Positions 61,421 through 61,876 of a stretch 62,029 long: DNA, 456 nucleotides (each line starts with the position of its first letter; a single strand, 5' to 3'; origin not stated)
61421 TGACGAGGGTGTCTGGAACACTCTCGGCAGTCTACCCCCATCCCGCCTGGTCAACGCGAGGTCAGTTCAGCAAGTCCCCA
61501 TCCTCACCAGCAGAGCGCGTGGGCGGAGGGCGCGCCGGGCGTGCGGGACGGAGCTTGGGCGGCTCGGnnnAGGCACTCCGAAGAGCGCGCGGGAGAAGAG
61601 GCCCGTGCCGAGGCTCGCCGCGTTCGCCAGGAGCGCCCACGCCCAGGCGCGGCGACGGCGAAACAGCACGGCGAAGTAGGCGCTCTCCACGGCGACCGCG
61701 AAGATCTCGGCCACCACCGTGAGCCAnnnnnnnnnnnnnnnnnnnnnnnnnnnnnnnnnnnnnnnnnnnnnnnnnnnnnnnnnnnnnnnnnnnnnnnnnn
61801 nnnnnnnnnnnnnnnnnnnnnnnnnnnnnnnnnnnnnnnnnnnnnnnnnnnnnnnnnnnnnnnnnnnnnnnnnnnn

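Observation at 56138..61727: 5.4-kb insertion bracketed by a 160-bp direct duplication of a gene's 3' end (att-like structure, no integrase)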

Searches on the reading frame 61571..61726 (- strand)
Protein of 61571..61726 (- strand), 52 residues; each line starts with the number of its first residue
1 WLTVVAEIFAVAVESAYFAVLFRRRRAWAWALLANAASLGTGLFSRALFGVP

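Call 79: search_protein_representatives(protein=window:61571-61726:-)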
Query: 52 residues. Proteins with E-value up to 0.001 (for the whole library): 37; up to 1e-10: 1; up to 1e-30: 0. The best 37 are listed.
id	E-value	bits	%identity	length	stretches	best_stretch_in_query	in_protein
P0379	1.8e-11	59.0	62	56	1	3-52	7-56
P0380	1.6e-09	52.9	56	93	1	1-52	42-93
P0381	1.8e-09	52.8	73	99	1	12-52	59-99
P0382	2.1e-09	52.6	58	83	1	1-52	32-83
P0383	6.9e-09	51.0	61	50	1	3-52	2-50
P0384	1.7e-07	46.6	54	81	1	3-52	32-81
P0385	5.2e-07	45.2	30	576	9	5-31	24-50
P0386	5.3e-07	45.1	67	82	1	4-52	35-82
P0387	8.9e-07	44.4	32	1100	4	7-47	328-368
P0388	9.0e-07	44.4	34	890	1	5-40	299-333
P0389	5.4e-06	42.0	39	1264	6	10-47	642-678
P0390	5.5e-06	42.0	62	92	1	3-52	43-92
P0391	8.4e-06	41.4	59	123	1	3-52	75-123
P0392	8.4e-06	41.4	50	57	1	3-52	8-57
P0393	1.3e-05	40.8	55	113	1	4-52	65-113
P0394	1.5e-05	40.6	56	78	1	4-52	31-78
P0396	3.2e-05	39.6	50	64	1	4-51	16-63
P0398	4.7e-05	39.1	61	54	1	4-52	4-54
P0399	7.3e-05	38.5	54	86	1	6-46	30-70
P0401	1.3e-04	37.7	55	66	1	4-52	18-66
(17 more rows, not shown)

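Call 81: list_cluster_members(proteins=[P0381, P0394, P0399, P0382, P0379, P0392, P0396, P0398, P0383, P0401])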
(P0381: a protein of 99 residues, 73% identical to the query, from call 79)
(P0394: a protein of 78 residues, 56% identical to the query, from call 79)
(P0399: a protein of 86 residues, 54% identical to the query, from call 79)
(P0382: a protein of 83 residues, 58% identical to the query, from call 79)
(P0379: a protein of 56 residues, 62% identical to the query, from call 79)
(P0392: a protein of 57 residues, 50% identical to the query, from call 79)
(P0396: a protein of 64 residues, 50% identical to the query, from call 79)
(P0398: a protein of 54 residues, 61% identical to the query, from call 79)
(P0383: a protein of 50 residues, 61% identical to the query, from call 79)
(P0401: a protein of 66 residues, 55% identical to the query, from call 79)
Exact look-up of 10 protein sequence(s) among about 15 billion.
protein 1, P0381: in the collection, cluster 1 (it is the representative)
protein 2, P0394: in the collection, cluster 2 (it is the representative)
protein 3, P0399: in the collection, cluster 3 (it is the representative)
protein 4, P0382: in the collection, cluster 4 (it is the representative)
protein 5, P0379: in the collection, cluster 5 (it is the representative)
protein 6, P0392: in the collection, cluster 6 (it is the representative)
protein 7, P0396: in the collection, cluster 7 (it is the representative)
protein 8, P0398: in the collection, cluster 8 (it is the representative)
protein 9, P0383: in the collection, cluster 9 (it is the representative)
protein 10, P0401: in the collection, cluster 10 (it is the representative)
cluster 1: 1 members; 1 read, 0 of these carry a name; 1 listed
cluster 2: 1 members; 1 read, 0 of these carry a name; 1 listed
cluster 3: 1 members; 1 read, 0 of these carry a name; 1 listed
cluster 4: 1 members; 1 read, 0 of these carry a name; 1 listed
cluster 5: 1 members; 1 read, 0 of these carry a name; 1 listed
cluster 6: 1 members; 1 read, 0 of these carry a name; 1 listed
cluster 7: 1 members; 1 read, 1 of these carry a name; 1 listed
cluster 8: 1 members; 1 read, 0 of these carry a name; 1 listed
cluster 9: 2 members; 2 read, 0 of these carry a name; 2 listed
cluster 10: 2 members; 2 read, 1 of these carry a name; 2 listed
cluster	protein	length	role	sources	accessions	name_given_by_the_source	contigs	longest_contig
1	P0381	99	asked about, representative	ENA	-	-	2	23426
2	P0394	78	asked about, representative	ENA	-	-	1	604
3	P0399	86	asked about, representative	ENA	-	-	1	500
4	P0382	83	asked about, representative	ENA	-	-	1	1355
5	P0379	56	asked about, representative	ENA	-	-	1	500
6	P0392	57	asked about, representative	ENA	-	-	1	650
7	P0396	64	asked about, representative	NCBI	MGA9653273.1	MAG: hypothetical protein WBV96_05110, partial [Polyangia bacterium]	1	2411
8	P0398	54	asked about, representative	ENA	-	-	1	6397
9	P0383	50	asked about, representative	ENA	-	-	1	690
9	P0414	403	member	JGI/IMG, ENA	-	-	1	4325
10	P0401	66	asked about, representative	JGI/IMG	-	ABC-type thiamin/hydroxymethylpyrimidine transport system permease subunit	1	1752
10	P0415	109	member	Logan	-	-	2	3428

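Call 82: find_encoding_contigs(protein=P0381, flank=10000, max_places=4)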
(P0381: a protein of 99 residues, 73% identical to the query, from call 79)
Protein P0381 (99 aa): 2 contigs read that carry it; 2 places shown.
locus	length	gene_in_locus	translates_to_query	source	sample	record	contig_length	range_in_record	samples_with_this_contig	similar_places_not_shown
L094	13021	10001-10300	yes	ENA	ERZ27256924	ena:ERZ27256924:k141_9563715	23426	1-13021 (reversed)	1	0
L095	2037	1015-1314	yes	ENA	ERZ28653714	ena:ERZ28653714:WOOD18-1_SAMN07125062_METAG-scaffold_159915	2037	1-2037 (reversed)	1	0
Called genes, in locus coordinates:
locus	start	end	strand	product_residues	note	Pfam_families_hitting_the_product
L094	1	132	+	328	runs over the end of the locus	PF02311:AraC_binding, PF00165:HTH_AraC (weak), PF12833:HTH_18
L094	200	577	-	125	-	-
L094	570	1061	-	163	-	-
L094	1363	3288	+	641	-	-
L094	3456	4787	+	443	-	PF13167:GTP-bdg_N, PF16360:GTP-bdg_M, PF02421:FeoB_N (weak), PF01926:MMR_HSR1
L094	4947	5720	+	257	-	-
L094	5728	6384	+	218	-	PF04542:Sigma70_r2, PF08281:Sigma70_r4_2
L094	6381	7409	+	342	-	PF13432:TPR_16 (faint)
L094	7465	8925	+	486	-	-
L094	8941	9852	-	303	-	PF00892:EamA, PF03151:TPT (weak), PF00892:EamA (weak)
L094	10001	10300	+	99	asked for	-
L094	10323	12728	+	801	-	-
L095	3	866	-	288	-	?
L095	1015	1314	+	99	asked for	-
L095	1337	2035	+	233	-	?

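Call 84: search_protein_families(library=pfam, proteins=[L094:10323-12728:+, L094:7465-8925:+, L094:8941-9852:-, L094:10001-10300:+, L094:1363-3288:+, L094:4947-5720:+], max_evalue=0.01)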
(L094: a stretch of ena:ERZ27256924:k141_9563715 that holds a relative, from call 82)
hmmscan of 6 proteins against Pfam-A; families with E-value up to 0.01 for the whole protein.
L094:10323-12728:+ (801 aa): 1 family
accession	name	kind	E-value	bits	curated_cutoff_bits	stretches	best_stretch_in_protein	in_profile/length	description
PF13231.12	PMT_2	-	0.00022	21.9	26.1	1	268-367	34-129/160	Dolichyl-phosphate-mannose-protein mannosyltransferase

L094:7465-8925:+ (486 aa): 5 families
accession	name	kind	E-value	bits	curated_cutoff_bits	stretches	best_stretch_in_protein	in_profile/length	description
PF24684.1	Vgb_lyase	-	3.4e-98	328.5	50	2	284-485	52-250/290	Virginiamycin B lyase family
PF07494.17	Reg_prop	-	4.9e-09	35.7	20.4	0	329-345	5-21/24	Two component regulator propeller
PF08450.18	SGL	-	2.1e-06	27.9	26.3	1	322-383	176-239/246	SMP-30/Gluconolactonase/LRE-like region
PF23500.1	DUF7133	-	4e-05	23.5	27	0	288-310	330-352/385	Domain of unknown function (DUF7133)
PF10749.14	DUF2534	-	0.0042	17.7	22.4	0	437-454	26-43/80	Protein of unknown function (DUF2534)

L094:8941-9852:- (303 aa): 3 families
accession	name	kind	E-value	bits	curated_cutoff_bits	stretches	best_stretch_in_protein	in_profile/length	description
PF00892.27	EamA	-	7.4e-19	68.8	28.2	2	7-150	2-134/135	EamA-like transporter family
PF03151.22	TPT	-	4.6e-08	33.2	30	1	62-249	49-231/291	Triose-phosphate Transporter family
PF08627.16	CRT-like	-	0.00034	20.2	26.9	1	87-211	76-201/335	CRT-like, chloroquine-resistance transporter-like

L094:10001-10300:+ (99 aa): 0 families

L094:1363-3288:+ (641 aa): 1 family
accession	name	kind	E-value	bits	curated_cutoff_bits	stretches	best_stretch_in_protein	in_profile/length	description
PF06452.16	CBM9_1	-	7.7e-11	42.6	23.4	1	438-595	9-153/185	Carbohydrate family 9 binding domain-like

L094:4947-5720:+ (257 aa): 0 families
